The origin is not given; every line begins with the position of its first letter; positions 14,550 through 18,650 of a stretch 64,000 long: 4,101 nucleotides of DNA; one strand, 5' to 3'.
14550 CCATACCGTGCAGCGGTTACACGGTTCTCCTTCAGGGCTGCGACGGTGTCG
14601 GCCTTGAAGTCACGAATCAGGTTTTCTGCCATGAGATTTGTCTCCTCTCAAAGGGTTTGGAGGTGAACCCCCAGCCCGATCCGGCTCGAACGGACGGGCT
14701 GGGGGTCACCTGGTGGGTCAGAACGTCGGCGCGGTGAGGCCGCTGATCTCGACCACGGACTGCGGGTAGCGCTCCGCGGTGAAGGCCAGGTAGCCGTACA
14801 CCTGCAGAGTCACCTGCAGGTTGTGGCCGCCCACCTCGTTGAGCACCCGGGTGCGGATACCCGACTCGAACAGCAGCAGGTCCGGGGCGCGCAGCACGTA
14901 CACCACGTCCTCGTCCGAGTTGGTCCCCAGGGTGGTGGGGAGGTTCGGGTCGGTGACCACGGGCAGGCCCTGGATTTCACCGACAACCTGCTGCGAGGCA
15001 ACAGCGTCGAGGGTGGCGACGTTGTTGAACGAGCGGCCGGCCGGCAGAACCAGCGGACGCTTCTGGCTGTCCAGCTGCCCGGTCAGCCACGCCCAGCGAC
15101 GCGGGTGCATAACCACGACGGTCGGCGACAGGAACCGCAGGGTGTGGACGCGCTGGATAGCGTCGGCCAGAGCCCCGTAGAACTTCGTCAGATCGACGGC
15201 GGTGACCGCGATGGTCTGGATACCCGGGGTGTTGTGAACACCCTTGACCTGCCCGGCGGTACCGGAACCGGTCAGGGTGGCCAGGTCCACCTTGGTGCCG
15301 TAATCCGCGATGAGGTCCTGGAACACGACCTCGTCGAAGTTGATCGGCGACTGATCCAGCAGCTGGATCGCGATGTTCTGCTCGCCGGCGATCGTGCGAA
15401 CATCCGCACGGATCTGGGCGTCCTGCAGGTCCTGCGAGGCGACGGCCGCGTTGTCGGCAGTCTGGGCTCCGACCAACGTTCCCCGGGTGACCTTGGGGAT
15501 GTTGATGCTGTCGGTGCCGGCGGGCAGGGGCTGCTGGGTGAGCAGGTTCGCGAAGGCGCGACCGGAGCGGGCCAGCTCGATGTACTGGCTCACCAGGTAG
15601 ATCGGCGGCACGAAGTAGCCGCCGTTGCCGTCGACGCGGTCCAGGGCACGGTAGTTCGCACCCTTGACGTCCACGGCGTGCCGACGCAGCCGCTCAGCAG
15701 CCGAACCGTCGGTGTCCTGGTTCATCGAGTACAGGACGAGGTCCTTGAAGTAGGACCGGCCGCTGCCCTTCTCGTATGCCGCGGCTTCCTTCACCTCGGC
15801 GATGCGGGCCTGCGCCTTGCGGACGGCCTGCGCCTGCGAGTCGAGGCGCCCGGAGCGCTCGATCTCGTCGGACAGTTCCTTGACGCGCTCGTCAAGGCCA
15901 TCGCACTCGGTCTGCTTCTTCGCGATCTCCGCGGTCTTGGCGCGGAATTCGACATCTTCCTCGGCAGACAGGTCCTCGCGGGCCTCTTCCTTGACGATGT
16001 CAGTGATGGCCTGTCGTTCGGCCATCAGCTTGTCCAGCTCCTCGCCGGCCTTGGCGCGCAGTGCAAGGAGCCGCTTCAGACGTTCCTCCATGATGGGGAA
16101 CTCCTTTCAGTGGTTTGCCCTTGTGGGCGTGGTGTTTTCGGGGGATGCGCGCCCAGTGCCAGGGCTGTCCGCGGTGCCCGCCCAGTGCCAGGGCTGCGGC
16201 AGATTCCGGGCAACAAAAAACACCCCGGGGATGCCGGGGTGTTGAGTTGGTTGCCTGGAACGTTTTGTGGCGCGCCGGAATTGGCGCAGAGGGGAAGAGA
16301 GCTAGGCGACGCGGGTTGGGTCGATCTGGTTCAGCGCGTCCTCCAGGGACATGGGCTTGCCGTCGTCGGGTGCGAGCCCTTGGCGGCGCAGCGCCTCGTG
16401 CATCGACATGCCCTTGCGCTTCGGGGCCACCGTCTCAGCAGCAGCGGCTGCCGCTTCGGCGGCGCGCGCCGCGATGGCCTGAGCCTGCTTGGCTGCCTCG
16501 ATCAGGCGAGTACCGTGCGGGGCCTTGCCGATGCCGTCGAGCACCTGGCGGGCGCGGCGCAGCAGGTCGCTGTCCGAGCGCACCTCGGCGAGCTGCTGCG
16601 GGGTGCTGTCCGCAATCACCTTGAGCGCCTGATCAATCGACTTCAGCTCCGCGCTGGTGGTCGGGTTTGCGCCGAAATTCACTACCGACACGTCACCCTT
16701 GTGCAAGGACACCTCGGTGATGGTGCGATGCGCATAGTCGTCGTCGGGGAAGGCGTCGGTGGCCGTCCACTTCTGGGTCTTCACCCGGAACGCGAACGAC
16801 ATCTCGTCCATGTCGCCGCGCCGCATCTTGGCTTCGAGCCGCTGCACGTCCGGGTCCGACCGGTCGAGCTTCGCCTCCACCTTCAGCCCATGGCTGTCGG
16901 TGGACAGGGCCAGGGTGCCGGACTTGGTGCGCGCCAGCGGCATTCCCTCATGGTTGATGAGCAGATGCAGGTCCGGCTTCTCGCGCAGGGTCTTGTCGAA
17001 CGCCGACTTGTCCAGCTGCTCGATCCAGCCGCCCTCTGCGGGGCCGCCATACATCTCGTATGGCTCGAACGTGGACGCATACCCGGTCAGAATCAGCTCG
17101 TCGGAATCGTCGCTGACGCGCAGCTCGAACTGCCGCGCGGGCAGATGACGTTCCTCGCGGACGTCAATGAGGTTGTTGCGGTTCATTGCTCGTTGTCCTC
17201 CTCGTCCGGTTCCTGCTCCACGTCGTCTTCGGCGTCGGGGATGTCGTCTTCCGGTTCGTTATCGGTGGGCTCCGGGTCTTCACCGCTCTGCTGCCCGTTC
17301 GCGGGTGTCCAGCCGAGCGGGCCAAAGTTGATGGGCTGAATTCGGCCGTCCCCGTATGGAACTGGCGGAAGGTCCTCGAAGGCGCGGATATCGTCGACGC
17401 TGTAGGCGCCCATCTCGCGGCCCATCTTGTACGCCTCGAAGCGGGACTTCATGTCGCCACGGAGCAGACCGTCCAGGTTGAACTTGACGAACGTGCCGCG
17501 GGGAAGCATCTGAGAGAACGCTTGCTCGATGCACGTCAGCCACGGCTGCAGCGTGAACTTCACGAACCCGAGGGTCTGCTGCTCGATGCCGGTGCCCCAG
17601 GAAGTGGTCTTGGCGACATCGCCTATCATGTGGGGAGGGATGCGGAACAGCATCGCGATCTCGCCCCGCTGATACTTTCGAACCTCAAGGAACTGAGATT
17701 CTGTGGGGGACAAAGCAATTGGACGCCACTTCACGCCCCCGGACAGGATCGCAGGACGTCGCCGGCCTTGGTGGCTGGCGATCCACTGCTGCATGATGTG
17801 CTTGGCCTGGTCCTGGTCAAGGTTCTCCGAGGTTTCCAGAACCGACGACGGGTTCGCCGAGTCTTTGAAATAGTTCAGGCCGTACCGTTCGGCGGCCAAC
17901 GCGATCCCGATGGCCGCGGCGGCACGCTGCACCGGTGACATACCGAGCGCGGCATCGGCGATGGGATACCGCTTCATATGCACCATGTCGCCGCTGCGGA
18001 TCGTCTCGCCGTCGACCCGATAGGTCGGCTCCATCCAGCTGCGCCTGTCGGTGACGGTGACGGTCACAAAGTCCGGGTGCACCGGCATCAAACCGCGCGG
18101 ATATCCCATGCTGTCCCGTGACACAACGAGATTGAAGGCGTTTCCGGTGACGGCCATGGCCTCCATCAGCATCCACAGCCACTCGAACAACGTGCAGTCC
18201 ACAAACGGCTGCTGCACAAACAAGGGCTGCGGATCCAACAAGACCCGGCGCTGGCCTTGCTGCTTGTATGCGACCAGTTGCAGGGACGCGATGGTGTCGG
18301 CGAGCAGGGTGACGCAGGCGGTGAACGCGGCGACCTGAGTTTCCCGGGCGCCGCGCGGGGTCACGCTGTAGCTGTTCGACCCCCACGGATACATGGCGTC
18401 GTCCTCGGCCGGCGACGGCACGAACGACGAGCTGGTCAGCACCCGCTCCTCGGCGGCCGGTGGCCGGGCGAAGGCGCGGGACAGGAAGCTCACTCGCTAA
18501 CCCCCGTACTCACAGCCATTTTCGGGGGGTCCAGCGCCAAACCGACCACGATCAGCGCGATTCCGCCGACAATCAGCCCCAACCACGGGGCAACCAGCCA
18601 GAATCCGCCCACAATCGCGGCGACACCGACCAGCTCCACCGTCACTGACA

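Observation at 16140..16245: Strong intrinsic terminator plus 17-bp direct repeats between the prohead protease and major capsid genes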

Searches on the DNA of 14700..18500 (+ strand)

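Call 10: search_dna_similar(query=window:14700-18500:+, collection=phages, mode=distant, max_rows=30)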
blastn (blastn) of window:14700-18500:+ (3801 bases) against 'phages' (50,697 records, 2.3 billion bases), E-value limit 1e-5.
Records with a match: 68; places in all: 68; records where one place covers at least 80% of the query: 2.
Best place of each record, by identity: 60-80% 68.
By first word of the organism name: Mycobacterium 61; Escherichia 5; Xanthomonas 1; Pseudomonas 1.
By host as written in the record: Mycobacterium smegmatis mc2 155 45; Mycobacterium smegmatis mc#155 8; Escherichia coli 4; - 2; Mycobacterium abscessus GD43A 1; Mycobacterium abscessus T37 1; Mycobacterium smegmatis mc(2)155 1; Mycobacterium 1; and 5 more.
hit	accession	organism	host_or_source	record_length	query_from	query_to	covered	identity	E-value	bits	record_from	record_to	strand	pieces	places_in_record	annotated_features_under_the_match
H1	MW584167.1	Mycobacterium phage prophiGD43A-5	Mycobacterium abscessus GD43A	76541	13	3795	100%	70.2%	0e+0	1623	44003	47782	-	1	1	84: major capsid protein | 82: portal protein | 83: capsid maturation protease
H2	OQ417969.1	Mycobacterium phage prophiT37-1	Mycobacterium abscessus T37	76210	13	3795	89%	72.1%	0e+0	1758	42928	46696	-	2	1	77: major capsid protein | 75: portal protein | 76: capsid maturation protease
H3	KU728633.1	Mycobacterium phage Bipper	Mycobacterium smegmatis mc2 155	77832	17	3495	80%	71.1%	0e+0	1473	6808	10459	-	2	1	13: major capsid protein | 11: portal protein | 12: capsid maturation protease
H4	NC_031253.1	Mycobacterium phage Bipper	Mycobacterium smegmatis mc2 155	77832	17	3495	80%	71.1%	0e+0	1473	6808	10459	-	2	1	13: major head protein | 11: portal protein | 12: head maturation protease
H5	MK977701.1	Mycobacterium phage Cracklewink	Mycobacterium smegmatis mc#155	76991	17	3495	80%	71.0%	0e+0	1470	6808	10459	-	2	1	13: major capsid protein | 11: portal protein | 12: capsid maturation protease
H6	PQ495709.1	Mycobacterium phage Nadezda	Mycobacterium smegmatis mc(2)155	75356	17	3294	75%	71.3%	0e+0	1388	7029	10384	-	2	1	major head protein | head maturation protease | portal protein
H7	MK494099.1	Mycobacterium phage Typha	Mycobacterium smegmatis mc#155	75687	17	3294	75%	71.3%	0e+0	1388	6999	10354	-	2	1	13: major capsid protein | 12: capsid maturation protease | 11: portal protein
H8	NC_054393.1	Mycobacterium phage Typha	Mycobacterium smegmatis mc#155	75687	17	3294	75%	71.3%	0e+0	1388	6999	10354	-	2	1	13: major head protein | 12: head maturation protease | 11: portal protein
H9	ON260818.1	Mycobacterium phage Hilltopfarm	Mycobacterium smegmatis mc#155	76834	17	3294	75%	71.2%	0e+0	1376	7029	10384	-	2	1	13: major capsid protein | 12: capsid maturation protease | 11: portal protein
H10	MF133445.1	Mycobacterium phage Lucky2013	Mycobacterium smegmatis mc2 155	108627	30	3629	70%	67.5%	1e-89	862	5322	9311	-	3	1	14: major capsid protein | 13: capsid maturation protease | 12: portal protein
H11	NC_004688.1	Mycobacterium phage Omega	Mycobacterium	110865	25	3634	71%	67.2%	2e-93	812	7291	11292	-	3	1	major head protein | head maturation protease | portal protein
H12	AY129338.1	Mycobacterium phage Omega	Mycobacterium sp.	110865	25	3634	71%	67.2%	2e-93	812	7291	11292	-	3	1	15: hypothetical protein | 14: hypothetical protein | 13: hypothetical protein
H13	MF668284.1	Mycobacterium phage Squint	Mycobacterium smegmatis mc2 155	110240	30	3629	70%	67.3%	2e-92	849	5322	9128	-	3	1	major capsid protein | portal protein | capsid maturation protease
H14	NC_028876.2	Mycobacterium phage Ariel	Mycobacterium smegmatis mc2 155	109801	30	3629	70%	67.0%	1e-89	811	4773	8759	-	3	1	13: major head protein | 12: head maturation protease | 11: portal protein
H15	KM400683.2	Mycobacterium phage Ariel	Mycobacterium smegmatis mc2 155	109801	30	3629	70%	67.0%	1e-89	811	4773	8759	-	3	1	13: major capsid protein | 12: capsid maturation protease | 11: portal protein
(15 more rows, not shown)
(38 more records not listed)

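Call 12: get_annotated_region(hit=H1, flank=1500)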
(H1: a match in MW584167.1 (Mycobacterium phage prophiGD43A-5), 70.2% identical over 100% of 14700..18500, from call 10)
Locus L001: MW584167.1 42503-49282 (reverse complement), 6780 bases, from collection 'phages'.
description: Mycobacterium phage prophiGD43A-5, complete genome.
organism: Mycobacterium phage prophiGD43A-5 (NCBI taxid 2813264)
taxonomy: Viruses; Duplodnaviria; Heunggongvirae; Uroviricota; Caudoviricetes
host: Mycobacterium abscessus GD43A; source: -; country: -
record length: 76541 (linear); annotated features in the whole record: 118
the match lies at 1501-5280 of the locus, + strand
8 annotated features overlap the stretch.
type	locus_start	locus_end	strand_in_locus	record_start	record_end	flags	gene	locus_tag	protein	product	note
CDS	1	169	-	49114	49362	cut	88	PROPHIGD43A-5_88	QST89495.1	hypothetical protein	-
CDS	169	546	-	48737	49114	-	87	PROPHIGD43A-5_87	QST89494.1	head-to-tail stopper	-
CDS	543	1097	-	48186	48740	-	86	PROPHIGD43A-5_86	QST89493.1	head-to-tail adaptor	-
CDS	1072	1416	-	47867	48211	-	85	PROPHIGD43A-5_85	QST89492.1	hypothetical protein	-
CDS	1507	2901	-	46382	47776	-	84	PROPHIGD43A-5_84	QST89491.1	major capsid protein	-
CDS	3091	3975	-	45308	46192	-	83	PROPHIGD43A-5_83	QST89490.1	capsid maturation protease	-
CDS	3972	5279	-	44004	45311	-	82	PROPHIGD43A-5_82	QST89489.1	portal protein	-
CDS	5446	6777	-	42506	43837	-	81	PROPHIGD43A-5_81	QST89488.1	terminase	-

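Call 13: get_annotated_region(hit=H2, flank=1500)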
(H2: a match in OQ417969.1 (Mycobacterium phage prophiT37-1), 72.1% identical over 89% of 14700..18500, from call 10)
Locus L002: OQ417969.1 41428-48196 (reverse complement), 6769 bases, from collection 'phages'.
description: Mycobacterium phage prophiT37-1, complete genome.
organism: Mycobacterium phage prophiT37-1 (NCBI taxid 3032454)
taxonomy: Viruses; Duplodnaviria; Heunggongvirae; Uroviricota; Caudoviricetes
host: Mycobacterium abscessus T37; source: -; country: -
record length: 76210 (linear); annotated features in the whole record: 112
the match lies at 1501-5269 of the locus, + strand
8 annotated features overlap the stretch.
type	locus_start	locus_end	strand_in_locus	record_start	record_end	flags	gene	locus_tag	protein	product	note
CDS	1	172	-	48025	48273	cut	81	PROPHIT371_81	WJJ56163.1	hypothetical protein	-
CDS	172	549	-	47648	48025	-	80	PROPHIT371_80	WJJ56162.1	head-to-tail stopper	-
CDS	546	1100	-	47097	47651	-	79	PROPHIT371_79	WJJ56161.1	head-to-tail adaptor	-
CDS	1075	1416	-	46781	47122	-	78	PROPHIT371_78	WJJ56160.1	hypothetical protein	-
CDS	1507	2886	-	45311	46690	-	77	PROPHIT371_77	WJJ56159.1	major capsid protein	-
CDS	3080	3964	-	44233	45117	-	76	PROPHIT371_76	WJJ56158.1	capsid maturation protease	-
CDS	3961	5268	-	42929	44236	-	75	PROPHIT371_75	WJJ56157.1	portal protein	-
CDS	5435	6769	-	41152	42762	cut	74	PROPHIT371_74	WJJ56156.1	terminase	-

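Call 14: get_annotated_region(hit=H3, flank=1500)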
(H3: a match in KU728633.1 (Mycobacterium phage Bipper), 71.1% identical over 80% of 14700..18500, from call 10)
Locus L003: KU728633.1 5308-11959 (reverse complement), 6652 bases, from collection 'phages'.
description: Mycobacterium phage Bipper, complete genome.
organism: Mycobacterium phage Bipper (NCBI taxid 1805457)
taxonomy: Viruses; Duplodnaviria; Heunggongvirae; Uroviricota; Caudoviricetes; Bippervirus; Bippervirus bipper
host: Mycobacterium smegmatis mc2 155; source: soil; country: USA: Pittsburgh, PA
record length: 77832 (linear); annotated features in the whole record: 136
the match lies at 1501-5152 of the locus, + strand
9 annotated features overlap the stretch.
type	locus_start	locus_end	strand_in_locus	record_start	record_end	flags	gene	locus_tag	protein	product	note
CDS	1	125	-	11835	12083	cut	17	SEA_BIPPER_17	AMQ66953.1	head-to-tail connector protein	Head-to-tail connector protein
CDS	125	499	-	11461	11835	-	16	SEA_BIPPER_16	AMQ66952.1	head-to-tail connector protein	Head-to-tail connector protein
CDS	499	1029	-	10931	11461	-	15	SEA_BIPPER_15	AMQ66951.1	head-to-tail connector protein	Head-to-tail connector protein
CDS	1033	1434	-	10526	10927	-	14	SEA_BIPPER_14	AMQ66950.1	head-to-tail connector protein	-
CDS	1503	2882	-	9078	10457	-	13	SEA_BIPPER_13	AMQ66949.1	major capsid protein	Major capsid protein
CDS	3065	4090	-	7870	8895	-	12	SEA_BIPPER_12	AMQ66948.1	capsid maturation protease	Capsid maturation protease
CDS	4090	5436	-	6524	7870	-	11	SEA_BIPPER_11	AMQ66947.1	portal protein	Portal protein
CDS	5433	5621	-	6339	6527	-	10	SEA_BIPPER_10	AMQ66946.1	hypothetical protein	-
CDS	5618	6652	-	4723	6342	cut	9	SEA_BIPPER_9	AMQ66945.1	terminase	Terminase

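Call 15: get_annotated_region(hit=H11, flank=1500)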
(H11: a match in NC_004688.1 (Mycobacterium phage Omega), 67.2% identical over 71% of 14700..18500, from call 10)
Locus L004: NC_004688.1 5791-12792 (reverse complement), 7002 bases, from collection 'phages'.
description: Mycobacterium phage Omega, complete genome.
organism: Mycobacterium phage Omega (NCBI taxid 2907835)
taxonomy: Viruses; Duplodnaviria; Heunggongvirae; Uroviricota; Caudoviricetes; Omegavirus; Omegavirus omega
host: Mycobacterium; source: -; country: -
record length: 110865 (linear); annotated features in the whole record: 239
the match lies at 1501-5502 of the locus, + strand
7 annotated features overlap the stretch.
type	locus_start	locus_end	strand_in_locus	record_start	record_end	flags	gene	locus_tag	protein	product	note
CDS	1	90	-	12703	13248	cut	-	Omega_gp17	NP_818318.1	methyltransferase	-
CDS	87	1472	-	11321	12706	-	-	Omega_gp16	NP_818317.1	glycosyltransferase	-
CDS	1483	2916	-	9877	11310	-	-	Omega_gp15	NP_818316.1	major head protein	-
CDS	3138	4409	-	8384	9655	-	-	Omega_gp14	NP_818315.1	head maturation protease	-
CDS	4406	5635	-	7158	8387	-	-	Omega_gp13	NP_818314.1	portal protein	-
CDS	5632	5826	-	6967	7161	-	-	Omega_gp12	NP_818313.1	gp12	-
CDS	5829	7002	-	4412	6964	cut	-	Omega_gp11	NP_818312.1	exonuclease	-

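Call 33: search_rna_families(source=window, start=16050, end=16340, threshold=evalue, max_evalue=10)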
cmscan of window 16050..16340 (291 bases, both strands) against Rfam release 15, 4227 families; matches with E-value up to 10: 5.
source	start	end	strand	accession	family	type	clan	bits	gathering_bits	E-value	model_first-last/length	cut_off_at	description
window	16181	16255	-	RF00599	SNORA77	Gene; snRNA; snoRNA; HACA-box;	-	22.6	42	0.01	1-125/125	no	Small nucleolar RNA SNORA77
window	16213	16290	-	RF02837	anti-hemB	Gene; sRNA;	-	18.9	49.5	0.032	1-81/81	no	Burkholderia RNA 7 (anti-hemB)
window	16212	16274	-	RF01770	rimP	Cis-reg; leader;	-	14.5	47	7.5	1-102/102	no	Gammaprotebacteria rimP leader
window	16292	16334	+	RF02040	HOTTIP_1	Gene; lncRNA;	-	13.1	50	1.6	1-57/57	no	HOXA transcript at the distal tip, conserved region 1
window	16216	16290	+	RF01386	isrB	Gene; sRNA;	-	12.1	35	9.8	1-87/87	no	isrB Hfq binding RNA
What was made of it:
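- On Any curated Rfam family: In the region at E up to 10 there were only sub-threshold chance matches (call 33).
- On ANTAR target RNA: No ANTAR family appears among the Rfam matches at E up to 10 (call 33).
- Closest known: ANTAR dual-hairpin RNA targets. Different: No Rfam family matched the region usefully at E up to 10; the best match was SNORA77 at 22.6 bits against a gathering score of 42 (call 33).
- Tried and rejected: The E-value scan of 16050-16340 gave only sub-threshold noise such as SNORA77 and anti-hemB (call 33).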
